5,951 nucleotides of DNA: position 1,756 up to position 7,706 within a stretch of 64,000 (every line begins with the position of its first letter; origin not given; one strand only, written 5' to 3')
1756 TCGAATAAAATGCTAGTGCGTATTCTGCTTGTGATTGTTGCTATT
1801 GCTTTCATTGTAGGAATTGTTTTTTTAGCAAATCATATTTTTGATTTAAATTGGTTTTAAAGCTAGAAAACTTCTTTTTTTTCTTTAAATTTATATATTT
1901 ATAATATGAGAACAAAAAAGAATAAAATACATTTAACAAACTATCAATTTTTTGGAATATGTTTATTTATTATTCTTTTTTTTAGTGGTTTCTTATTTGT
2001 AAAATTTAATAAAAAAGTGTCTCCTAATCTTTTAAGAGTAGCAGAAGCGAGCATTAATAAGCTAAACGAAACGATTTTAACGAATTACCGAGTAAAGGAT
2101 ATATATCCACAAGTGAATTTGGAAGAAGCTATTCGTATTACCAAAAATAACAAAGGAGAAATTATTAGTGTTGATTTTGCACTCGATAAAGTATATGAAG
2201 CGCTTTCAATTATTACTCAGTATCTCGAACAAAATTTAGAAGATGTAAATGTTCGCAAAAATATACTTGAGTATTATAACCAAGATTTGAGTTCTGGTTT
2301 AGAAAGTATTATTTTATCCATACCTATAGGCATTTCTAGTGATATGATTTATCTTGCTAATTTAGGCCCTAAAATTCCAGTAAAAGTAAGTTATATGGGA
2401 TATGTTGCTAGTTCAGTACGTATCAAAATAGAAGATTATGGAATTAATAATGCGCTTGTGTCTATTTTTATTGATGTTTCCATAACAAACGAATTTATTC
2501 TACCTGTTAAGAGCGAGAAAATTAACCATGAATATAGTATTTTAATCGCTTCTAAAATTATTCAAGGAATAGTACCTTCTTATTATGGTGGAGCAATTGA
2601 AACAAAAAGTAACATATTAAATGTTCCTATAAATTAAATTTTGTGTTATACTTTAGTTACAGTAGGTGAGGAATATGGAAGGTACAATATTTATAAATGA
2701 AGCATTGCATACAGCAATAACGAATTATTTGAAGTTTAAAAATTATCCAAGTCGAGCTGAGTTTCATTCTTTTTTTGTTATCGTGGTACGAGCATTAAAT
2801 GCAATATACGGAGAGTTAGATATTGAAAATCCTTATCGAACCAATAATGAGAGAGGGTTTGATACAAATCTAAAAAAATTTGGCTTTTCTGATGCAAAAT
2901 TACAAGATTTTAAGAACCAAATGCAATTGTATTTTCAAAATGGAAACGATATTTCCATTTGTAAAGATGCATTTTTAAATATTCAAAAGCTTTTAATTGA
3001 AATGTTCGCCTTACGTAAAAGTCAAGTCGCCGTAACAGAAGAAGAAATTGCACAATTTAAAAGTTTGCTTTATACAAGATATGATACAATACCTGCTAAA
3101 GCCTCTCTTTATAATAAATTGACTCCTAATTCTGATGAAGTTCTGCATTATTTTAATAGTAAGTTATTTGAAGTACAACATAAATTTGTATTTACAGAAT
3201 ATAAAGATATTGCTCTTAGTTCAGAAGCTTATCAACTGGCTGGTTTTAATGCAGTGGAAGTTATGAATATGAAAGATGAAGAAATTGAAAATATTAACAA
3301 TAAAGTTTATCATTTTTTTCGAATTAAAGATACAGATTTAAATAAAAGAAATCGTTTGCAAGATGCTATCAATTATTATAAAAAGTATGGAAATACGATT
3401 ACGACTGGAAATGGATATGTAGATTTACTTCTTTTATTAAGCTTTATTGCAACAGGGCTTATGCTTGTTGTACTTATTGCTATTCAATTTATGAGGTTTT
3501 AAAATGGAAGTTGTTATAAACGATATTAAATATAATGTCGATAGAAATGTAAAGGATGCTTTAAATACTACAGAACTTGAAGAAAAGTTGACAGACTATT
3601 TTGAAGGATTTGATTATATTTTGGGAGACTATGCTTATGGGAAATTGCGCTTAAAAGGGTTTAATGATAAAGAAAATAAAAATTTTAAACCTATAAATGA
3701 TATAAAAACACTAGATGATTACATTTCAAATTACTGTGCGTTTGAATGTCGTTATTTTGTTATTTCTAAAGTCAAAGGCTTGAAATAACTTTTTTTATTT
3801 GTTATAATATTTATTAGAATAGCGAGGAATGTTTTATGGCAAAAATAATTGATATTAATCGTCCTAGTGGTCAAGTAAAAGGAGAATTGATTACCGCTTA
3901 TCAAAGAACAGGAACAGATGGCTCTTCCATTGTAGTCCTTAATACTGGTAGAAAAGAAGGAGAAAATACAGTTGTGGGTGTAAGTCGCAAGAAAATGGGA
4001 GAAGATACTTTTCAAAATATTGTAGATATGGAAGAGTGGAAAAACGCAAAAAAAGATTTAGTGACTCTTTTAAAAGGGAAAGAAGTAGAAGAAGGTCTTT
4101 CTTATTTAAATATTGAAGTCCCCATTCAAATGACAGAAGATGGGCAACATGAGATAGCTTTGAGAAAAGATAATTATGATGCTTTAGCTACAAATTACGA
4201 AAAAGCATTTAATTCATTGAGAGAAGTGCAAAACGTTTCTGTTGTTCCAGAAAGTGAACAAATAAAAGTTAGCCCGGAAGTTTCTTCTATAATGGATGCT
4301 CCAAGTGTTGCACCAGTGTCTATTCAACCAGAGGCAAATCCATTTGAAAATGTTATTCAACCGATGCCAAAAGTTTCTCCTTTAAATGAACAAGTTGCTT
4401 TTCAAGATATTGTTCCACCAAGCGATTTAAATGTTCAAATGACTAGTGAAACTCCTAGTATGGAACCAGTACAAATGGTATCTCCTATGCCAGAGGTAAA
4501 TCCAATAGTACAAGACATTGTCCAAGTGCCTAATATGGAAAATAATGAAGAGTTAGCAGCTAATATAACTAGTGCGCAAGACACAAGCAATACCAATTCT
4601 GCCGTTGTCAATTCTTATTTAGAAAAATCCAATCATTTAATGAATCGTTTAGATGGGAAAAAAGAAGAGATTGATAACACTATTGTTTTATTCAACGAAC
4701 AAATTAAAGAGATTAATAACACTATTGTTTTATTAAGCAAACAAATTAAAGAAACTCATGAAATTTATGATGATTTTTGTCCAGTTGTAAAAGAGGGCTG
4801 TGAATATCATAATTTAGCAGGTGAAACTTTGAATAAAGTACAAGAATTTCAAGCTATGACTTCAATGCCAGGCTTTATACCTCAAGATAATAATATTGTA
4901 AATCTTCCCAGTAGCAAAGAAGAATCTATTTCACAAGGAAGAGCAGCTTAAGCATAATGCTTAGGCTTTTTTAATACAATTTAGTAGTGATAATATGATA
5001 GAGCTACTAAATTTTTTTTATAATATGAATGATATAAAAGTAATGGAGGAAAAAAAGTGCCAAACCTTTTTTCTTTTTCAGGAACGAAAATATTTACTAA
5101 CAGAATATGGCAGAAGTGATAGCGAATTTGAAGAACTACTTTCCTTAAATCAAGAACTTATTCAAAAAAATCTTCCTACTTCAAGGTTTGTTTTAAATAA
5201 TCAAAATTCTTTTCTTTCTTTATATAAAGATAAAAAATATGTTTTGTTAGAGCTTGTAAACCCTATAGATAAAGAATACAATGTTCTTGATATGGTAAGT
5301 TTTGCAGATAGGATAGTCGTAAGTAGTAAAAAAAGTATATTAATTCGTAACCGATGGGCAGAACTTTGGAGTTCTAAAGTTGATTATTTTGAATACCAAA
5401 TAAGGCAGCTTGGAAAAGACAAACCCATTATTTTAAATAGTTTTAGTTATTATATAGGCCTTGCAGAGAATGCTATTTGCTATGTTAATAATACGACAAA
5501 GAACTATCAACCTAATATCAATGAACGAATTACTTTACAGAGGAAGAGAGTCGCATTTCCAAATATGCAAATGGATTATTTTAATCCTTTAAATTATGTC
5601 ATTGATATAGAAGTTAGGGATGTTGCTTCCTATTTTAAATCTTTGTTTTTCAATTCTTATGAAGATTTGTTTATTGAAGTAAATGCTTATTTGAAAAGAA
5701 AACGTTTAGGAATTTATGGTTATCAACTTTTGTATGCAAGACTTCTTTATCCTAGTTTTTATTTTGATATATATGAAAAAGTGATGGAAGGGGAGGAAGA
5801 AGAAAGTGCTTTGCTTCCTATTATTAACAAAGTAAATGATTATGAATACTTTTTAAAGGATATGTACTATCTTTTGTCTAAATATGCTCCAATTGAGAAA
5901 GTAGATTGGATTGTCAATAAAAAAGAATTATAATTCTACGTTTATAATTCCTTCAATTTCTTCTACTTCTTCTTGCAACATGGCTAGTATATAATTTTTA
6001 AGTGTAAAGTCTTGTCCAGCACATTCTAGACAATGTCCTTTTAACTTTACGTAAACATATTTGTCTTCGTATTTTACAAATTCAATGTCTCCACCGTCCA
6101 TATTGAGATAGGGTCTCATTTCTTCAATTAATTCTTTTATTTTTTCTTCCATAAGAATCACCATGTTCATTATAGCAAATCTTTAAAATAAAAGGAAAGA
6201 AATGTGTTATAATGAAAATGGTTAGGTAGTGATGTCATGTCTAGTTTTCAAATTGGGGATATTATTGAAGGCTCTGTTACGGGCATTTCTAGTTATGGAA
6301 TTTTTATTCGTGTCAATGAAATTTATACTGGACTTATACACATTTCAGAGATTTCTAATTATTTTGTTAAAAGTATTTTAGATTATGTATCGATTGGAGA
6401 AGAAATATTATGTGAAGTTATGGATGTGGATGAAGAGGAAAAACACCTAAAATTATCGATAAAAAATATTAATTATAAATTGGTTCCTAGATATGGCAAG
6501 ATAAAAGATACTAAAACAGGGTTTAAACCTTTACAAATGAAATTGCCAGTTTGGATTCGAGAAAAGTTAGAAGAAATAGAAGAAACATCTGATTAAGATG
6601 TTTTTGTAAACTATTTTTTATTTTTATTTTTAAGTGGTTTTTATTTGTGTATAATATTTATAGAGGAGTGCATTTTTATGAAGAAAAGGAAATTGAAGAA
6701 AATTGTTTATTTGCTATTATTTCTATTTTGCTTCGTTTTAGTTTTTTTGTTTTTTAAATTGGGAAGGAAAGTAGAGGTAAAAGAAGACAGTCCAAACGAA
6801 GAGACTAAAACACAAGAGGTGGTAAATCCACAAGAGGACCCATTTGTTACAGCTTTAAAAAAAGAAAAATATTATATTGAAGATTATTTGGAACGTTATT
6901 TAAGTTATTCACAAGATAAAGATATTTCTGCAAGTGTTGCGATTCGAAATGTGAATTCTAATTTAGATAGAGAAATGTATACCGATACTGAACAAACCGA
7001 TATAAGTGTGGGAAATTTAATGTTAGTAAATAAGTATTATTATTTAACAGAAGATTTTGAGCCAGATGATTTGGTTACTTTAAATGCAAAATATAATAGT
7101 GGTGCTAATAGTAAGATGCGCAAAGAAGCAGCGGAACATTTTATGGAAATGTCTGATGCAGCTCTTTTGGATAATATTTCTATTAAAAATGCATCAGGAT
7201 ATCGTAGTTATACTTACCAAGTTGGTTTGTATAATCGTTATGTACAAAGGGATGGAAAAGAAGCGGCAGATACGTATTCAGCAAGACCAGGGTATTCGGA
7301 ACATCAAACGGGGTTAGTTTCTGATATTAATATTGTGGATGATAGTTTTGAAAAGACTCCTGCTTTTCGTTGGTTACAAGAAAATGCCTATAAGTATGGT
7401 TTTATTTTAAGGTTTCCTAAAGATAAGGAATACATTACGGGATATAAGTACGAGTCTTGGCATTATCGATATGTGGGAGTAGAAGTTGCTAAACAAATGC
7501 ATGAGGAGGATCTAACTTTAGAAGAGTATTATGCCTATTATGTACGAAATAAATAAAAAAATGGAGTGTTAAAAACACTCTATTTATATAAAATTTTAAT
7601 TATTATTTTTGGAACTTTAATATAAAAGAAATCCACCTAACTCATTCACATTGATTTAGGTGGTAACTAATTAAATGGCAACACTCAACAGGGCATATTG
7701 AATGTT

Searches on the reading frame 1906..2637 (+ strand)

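Call 74: search_protein_families(library=pfam, proteins=[window:1906-2637:+], max_evalue=0.00001)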
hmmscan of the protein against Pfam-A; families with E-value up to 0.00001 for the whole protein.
window:1906-2637:+ (243 aa): 1 family
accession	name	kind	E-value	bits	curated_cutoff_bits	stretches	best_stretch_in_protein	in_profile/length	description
PF09560.15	Spore_YunB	-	1.9e-19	70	25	1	137-226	2-91/91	Sporulation protein YunB (Spo_YunB)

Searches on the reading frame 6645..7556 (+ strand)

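Call 74: search_protein_families(library=pfam, proteins=[window:6645-7556:+], max_evalue=0.00001)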
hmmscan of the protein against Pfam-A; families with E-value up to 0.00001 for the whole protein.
window:6645-7556:+ (303 aa): 1 family
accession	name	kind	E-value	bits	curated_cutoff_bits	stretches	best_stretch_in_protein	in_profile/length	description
PF02557.22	VanY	-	1.1e-42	145.4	25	1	156-278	2-131/132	D-alanyl-D-alanine carboxypeptidase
